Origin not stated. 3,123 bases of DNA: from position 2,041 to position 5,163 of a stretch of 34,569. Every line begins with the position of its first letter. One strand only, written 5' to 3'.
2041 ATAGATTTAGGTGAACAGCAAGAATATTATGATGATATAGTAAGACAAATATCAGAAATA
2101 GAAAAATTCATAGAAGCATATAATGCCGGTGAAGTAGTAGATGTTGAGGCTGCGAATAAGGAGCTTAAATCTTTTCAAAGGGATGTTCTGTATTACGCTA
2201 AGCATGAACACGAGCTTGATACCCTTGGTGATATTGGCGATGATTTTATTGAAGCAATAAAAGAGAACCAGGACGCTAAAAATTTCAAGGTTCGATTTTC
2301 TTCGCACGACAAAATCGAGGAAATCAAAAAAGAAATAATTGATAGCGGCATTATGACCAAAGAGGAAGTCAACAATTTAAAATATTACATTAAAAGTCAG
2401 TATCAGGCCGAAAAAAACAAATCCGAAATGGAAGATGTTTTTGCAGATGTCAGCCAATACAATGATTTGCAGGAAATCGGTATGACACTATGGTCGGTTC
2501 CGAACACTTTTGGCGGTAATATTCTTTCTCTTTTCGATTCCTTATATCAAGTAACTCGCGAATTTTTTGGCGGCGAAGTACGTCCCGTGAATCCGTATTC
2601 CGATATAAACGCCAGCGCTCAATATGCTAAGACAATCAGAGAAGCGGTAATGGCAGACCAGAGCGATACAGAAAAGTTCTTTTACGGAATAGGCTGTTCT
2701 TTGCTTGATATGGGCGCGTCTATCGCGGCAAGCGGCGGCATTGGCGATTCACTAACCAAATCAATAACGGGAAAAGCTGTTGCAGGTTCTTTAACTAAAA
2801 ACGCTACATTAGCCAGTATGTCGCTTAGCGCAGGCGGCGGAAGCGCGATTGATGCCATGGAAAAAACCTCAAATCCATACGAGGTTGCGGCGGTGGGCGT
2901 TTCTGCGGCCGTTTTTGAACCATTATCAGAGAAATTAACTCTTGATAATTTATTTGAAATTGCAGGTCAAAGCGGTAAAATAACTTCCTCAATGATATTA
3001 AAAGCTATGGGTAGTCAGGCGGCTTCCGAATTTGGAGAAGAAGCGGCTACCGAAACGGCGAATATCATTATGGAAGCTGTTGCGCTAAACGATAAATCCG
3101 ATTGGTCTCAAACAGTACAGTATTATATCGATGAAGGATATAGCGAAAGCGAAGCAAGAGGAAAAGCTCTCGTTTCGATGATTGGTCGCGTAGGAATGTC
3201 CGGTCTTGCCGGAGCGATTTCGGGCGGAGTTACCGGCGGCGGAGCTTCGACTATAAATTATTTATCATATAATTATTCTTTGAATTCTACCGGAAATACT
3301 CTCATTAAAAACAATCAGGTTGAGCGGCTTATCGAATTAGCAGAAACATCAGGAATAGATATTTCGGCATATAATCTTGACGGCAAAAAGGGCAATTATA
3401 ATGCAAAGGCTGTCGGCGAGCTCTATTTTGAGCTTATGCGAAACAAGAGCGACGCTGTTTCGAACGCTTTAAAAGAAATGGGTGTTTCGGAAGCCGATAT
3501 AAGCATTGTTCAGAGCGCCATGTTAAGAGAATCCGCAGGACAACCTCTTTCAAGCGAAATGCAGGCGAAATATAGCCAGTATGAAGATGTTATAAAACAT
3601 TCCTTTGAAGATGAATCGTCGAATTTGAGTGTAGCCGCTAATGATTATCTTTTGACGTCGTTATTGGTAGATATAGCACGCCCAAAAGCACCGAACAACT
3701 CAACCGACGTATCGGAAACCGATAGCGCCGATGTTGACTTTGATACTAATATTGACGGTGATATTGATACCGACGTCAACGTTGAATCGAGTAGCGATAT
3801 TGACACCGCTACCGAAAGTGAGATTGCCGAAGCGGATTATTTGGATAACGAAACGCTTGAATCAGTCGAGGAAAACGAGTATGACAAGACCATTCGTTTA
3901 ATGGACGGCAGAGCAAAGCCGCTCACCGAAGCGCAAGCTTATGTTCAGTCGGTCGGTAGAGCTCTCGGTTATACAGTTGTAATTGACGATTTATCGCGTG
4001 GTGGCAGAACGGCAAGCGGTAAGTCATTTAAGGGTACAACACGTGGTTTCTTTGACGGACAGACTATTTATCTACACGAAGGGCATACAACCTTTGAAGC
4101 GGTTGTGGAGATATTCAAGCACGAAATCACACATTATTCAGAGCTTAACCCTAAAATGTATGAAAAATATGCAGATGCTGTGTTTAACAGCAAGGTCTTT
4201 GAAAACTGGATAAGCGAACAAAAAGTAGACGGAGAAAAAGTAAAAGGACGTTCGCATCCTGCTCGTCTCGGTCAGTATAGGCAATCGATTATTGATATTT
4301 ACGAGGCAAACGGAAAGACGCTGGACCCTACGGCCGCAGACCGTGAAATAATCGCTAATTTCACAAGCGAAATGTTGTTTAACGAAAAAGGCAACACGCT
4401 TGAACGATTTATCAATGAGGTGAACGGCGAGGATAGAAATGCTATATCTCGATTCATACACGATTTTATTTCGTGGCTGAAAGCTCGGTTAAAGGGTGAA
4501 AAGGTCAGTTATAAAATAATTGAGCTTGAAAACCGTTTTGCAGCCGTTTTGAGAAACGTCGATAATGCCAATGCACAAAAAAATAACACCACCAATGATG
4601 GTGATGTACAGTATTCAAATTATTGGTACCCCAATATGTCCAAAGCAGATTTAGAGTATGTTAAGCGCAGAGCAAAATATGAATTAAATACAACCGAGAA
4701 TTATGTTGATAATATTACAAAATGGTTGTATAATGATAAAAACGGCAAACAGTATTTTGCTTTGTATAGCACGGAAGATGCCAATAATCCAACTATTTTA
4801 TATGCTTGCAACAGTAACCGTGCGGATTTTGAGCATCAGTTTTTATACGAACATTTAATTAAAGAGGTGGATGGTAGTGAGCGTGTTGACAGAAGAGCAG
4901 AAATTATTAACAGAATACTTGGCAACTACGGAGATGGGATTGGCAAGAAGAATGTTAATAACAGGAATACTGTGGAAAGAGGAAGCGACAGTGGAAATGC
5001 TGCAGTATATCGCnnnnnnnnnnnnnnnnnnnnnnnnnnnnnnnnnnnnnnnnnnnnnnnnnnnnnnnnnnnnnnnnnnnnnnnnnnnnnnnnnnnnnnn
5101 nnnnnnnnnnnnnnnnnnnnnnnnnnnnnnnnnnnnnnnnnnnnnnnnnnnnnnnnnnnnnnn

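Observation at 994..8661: A 2555-aa mosaic virion protein in the internal-core/ejection slot of a podovirus-like structural module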

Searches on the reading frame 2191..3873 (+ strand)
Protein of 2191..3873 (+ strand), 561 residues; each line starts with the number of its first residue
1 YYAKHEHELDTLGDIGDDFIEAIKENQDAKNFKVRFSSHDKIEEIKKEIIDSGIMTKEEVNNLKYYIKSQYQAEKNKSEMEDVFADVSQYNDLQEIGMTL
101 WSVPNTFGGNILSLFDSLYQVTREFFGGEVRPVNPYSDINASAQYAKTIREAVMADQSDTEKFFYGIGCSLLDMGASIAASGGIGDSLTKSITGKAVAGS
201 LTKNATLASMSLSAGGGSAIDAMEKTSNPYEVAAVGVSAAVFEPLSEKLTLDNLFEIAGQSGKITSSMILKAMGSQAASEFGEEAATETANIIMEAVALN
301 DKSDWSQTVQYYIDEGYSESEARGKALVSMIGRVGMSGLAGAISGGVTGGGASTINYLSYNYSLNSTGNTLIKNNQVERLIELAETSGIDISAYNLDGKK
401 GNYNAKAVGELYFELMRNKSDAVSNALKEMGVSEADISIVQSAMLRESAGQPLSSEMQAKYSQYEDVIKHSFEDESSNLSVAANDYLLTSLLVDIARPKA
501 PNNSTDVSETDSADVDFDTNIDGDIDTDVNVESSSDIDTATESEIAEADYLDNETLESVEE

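Call 32: find_homologous_proteins(query=window:2191-3873:+, max_evalue=0.001)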
Query window:2191-3873:+ (561 aa): 1 proteins with E <= 0.001 among 8000 candidates.
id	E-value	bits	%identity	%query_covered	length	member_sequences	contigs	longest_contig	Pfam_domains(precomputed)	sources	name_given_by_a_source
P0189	5.2e-9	54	33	22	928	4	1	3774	-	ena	-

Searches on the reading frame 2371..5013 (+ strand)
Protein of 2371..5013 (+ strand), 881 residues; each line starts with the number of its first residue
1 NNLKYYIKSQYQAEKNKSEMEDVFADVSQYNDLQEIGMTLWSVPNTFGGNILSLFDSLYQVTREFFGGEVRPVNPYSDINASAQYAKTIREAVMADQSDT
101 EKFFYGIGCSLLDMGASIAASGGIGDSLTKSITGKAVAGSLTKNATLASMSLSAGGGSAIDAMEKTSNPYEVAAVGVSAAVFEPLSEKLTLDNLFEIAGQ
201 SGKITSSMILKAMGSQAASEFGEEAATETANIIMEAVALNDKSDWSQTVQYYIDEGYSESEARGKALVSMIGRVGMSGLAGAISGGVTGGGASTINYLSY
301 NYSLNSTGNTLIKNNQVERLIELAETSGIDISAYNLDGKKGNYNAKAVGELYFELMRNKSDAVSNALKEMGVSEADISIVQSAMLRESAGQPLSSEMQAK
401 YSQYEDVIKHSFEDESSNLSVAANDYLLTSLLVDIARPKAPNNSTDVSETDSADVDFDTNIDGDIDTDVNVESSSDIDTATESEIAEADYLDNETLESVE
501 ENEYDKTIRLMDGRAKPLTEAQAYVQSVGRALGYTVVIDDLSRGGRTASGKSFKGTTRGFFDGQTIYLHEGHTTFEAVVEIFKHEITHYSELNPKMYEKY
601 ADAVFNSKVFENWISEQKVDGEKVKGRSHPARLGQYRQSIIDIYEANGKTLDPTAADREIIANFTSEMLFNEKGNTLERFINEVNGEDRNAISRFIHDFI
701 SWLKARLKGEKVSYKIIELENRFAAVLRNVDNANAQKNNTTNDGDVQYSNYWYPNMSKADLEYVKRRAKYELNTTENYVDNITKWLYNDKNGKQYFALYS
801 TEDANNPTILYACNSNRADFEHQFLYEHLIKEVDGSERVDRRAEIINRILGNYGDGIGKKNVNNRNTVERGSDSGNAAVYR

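Call 83: predict_structure(alignment_id=A2)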
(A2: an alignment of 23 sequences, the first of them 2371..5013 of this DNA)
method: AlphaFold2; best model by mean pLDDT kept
length: 881 residues; sequences in the alignment: 23
mean_pLDDT: 63.4   pTM: 0.39
mean pLDDT of the five models: 63.4, 62.3, 60.2, 59.4, 59.3
residues with pLDDT >= 90: 24; 70-90: 402; 50-70: 195; < 50: 260
segments of 3 or more residues with pLDDT < 50: 123-132, 134-141, 193-222, 272-302, 418-515, 554-557, 739-758, 763-779, 817-821, 853-881
pLDDT, mean of each block of 10 residues (from residue 1): 68 77 77 66 76 79 72 78 83 77 63 63 46 43 67 82 84 81 63 44 36 39 56 78 85 91 72 43 34 34 63 79 83 80 83 77 84 87 65 80 86 59 42 32 29 28 27 29 32 31 33 54 78 78 55 53 73 73 87 90 89 85 82 85 84 86 86 76 85 88 80 77 82 62 27 38 42 38 57 62 58 50 54 54 55 38 28 30 27
secondary structure, 60 per line:
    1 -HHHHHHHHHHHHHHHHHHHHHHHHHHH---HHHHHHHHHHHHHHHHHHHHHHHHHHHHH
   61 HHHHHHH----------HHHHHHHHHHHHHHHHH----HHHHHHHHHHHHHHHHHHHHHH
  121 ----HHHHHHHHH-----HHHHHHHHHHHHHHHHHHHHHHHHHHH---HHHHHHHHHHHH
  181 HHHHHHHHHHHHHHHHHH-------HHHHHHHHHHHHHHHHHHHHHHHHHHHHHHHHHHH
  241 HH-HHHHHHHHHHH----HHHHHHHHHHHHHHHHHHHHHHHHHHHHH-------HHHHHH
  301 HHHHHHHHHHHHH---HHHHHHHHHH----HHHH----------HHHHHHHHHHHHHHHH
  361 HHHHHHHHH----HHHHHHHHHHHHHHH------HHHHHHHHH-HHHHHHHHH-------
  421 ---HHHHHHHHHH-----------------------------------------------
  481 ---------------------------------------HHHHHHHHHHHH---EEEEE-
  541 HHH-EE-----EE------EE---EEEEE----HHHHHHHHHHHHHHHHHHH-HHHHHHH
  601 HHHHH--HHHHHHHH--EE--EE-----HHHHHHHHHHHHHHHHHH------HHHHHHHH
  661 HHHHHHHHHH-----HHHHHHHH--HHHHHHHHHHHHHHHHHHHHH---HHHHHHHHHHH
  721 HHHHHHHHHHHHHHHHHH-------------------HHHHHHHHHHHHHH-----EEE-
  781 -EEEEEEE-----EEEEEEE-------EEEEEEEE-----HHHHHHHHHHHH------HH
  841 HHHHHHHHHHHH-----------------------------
elements in order (helices of 4 or more, strands of 3 or more residues): H2-28 H32-67 H78-94 H99-120 H125-133 H139-165 H169-198 H206-242 H244-254 H259-287 H295-313 H317-326 H331-334 H345-369 H374-388 H395-403 H405-413 H424-433 H520-531 E535-539 E565-569 H574-592 H594-605 H608-615 H629-646 H653-670 H676-683 H686-706 H710-738 H758-771 E777-779 E782-788 E794-800 E808-815 H821-832 H839-852

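Call 85: fold_search(model_id=the predicted structure, library=pdb)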
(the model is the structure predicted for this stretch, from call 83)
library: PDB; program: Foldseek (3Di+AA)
matches with E <= 10: 157; with E <= 0.001: 0
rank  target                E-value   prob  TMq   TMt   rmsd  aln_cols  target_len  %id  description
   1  8thi_A                5.7e-01  0.09  0.07  0.10  22.4       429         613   10  Cryo-EM structure of the Tripartite ATP-independent Periplasmic (TRAP) transporter SiaQM from Haemophilus influenzae ( (released 2023-11-22)
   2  8thi_B                6.5e-01  0.10  0.08  0.11  22.7       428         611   10  Cryo-EM structure of the Tripartite ATP-independent Periplasmic (TRAP) transporter SiaQM from Haemophilus influenzae ( (released 2023-11-22)
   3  8b37_B                1.0e+00  0.08  0.11  0.13  24.6       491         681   12  Crystal structure of Pyrobaculum aerophilum potassium-independent proton pumping membrane integral pyrophosphatase in  (released 2024-01-17)
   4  8thj_A                1.2e+00  0.07  0.07  0.10  22.6       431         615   10  Cryo-EM structure of the Tripartite ATP-independent Periplasmic (TRAP) transporter SiaQM from Haemophilus influenzae ( (released 2023-11-22)
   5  2zmv_A                1.4e+00  0.15  0.05  0.14  11.8       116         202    7  Crystal structure of Synbindin (released 2008-07-01)
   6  5k3g_C                1.5e+00  0.06  0.07  0.08  23.1       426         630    9  Crystals structure of Acyl-CoA oxidase-1 in Caenorhabditis elegans, Apo form-I (released 2016-08-24)
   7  5khs_A                1.5e+00  0.04  0.08  0.09  36.2       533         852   12  Crystal structures of the Burkholderia multivorans hopanoid transporter HpnN (released 2017-06-14)
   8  1v4j_A                1.6e+00  0.12  0.09  0.21  21.2       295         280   14  Crystal Structure of Octaprenyl Pyrophosphate Synthase from Hyperthermophilic Thermotoga maritima V73Y mutant (released 2004-03-02)
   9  7nvr_l                1.7e+00  0.08  0.05  0.08  35.7       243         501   11  Human Mediator with RNA Polymerase II Pre-initiation complex (released 2021-05-05)
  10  5k3g_B                1.9e+00  0.06  0.07  0.09  22.5       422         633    8  Crystals structure of Acyl-CoA oxidase-1 in Caenorhabditis elegans, Apo form-I (released 2016-08-24)
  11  5k3g_A                2.0e+00  0.05  0.07  0.09  22.5       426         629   10  Crystals structure of Acyl-CoA oxidase-1 in Caenorhabditis elegans, Apo form-I (released 2016-08-24)
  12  5k3h_F                2.2e+00  0.06  0.08  0.10  22.4       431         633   10  Crystals structure of Acyl-CoA oxidase-1 in Caenorhabditis elegans, Apo form-II (released 2016-08-24)
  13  5jaa_D                2.3e+00  0.41  0.06  0.34  11.2       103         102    9  Crystal structure of the HigBA2 toxin-antitoxin complex (released 2017-04-05)
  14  9bd6_A                2.3e+00  0.08  0.11  0.14  19.4       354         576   12  PaMsbA in an occluded, outward conformation (released 2025-09-03)
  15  5k3j_B                2.4e+00  0.05  0.08  0.10  20.9       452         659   10  Crystals structure of Acyl-CoA oxidase-2 in Caenorhabditis elegans bound with FAD, ascaroside-CoA, and ATP (released 2016-08-24)
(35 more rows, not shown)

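Call 87: search_solved_structures(query=A2, max_evalue=10, show_alignments=3)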
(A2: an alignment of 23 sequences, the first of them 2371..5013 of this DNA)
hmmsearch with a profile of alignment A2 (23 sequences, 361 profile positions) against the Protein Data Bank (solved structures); distinct sequences matched with E-value up to 10: 17.
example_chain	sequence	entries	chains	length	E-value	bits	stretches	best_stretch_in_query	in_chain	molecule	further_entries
3gdo_A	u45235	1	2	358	0.018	18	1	65-136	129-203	Uncharacterized oxidoreductase yvaA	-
3gfg_A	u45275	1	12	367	0.019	18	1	65-136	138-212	Uncharacterized oxidoreductase yvaA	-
4qy0_B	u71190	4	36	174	0.23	14.4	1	7-103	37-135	hemagglutinin | Hemagglutinin HA2 chain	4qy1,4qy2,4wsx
4xq5_B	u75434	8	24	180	0.24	14.3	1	7-103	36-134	Hemagglutinin HA2 chain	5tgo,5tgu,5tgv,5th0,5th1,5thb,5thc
4xqo_B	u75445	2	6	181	0.24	14.3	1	7-103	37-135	Hemagglutinin HA2 chain | Hemagglutinin HA2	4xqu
4d00_B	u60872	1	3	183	0.25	14.3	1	7-103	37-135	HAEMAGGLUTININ HA1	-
2a2b_A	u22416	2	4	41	0.3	14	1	251-273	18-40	Bacteriocin curvacin A | Bacteriocin sakacin-A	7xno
7xtg_A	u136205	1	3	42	0.31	14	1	251-273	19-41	Bacteriocin curvacin-A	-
6wf1_B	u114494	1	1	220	0.4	13.6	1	7-103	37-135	Hemagglutinin HA2 chain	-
9bu6_D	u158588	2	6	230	0.44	13.5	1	7-103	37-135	Hemagglutinin HA2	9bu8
7nhn_l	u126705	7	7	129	0.54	13.2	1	84-164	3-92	30S ribosomal protein S11 | Small ribosomal subunit protein uS11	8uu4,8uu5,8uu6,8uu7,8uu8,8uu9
32nj_K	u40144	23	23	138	0.7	12.8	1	101-164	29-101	Small ribosomal subunit protein uS11 | 30S ribosomal protein S11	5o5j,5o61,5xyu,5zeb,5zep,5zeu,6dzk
9h90_k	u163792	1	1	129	1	12.3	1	83-160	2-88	30S ribosomal protein S11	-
6dzi_t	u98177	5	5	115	1.1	12.2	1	104-164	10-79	30S ribosomal protein S11 | Small ribosomal subunit protein uS11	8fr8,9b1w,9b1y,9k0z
8yp6_k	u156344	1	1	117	1.1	12.2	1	104-164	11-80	Small ribosomal subunit protein uS11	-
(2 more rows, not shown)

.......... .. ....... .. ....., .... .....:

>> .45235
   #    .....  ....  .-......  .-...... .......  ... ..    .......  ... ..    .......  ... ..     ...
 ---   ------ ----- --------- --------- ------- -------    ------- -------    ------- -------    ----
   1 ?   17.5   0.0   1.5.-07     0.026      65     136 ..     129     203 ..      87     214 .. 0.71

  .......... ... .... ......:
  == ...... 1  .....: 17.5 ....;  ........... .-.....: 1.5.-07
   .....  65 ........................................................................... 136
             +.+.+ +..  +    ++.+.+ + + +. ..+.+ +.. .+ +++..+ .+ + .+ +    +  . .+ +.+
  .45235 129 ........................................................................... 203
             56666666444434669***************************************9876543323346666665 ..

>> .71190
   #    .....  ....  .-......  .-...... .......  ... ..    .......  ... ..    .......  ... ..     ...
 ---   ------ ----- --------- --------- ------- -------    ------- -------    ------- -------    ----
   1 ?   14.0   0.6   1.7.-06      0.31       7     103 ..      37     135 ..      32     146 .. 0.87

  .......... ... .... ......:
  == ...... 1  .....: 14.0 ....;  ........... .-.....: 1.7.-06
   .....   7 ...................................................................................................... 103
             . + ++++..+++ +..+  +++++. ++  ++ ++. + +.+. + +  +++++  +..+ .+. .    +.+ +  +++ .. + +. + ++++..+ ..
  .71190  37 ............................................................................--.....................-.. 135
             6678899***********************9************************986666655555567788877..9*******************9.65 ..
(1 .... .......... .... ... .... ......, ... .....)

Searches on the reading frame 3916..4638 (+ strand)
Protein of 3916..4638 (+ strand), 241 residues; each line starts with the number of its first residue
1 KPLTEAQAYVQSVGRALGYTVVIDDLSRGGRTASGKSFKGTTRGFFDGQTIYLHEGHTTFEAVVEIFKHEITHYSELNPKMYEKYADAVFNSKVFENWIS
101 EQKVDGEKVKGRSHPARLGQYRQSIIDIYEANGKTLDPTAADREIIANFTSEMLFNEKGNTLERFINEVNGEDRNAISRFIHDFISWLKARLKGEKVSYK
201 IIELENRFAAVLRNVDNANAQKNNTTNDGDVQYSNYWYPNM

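Call 89: search_solved_structures(query=A3, max_evalue=10, show_alignments=3)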
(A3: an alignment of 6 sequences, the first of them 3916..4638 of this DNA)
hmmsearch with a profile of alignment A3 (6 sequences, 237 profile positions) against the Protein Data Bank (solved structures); distinct sequences matched with E-value up to 10: 2.
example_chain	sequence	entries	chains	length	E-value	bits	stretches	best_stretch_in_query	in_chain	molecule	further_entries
1ud0_A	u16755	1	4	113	0.33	13.8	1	150-217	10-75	70 kDa heat-shock-like protein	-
6ncl_c2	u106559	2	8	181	1.8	11.4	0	44-76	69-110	P4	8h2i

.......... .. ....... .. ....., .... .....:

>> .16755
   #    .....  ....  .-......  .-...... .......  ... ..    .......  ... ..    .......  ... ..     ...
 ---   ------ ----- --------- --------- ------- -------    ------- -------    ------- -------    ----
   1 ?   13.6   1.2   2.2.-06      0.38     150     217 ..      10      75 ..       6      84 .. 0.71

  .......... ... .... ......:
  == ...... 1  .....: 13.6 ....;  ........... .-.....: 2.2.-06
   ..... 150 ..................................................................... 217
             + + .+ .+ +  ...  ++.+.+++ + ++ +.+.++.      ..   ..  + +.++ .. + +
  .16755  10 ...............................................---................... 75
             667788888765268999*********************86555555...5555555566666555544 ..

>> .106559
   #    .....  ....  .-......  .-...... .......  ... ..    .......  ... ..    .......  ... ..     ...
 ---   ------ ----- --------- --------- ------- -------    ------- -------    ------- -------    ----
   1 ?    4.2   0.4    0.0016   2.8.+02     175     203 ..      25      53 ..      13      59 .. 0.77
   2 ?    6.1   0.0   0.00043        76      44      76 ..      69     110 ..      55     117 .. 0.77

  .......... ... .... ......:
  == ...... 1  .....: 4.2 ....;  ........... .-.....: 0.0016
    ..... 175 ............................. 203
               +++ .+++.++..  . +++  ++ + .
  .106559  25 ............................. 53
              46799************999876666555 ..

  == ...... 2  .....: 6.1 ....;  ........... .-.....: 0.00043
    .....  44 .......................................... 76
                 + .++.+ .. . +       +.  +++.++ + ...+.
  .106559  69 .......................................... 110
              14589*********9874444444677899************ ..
